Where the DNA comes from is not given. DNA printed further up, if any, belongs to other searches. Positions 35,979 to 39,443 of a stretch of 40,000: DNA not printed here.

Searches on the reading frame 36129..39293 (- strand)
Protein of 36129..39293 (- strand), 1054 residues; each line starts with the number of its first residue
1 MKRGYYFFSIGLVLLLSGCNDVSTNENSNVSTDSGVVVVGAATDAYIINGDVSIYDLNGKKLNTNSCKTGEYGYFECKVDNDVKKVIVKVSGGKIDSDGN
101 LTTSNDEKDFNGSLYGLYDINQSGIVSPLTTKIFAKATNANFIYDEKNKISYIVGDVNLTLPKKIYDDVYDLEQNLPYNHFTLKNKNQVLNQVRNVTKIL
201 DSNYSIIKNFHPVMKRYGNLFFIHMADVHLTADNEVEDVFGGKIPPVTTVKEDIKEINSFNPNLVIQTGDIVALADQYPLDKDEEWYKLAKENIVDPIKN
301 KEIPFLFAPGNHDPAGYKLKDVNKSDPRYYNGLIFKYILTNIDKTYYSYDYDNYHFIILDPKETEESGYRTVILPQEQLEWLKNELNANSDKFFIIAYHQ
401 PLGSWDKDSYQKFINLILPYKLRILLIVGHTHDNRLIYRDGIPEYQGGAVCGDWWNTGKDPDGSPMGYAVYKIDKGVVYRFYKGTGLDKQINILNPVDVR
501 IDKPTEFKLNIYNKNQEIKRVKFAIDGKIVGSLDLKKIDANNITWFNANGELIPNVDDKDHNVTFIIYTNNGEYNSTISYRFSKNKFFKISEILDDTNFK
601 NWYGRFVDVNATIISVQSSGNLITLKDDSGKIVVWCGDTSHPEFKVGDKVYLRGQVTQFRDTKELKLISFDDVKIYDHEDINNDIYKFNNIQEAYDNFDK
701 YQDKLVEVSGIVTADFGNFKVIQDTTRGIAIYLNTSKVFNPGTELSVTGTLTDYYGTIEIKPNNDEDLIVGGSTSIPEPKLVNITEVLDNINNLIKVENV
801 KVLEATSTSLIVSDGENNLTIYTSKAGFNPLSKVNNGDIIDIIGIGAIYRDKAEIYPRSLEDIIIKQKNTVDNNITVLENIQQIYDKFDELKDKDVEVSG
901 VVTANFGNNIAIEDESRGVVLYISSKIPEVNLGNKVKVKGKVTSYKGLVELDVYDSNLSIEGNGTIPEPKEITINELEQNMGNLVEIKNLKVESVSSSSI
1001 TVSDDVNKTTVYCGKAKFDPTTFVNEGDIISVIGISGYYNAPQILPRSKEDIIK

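Call 24: search_protein_families(library=pfam, proteins=[window:36129-39293:-])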
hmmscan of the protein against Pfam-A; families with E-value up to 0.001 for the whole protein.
window:36129-39293:- (1054 aa): 3 families
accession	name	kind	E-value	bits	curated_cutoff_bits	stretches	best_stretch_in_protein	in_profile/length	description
PF00149.33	Metallophos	-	4.2e-12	47.3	21.5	1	222-433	3-190/191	Calcineurin-like phosphoesterase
PF16370.11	MetallophosC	-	2.7e-11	44.3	29.7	1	444-542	1-112/168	C terminal of Calcineurin-like phosphoesterase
PF01336.31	tRNA_anti-codon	-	1.9e-08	34.6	27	0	622-666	19-68/75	OB-fold nucleic acid binding domain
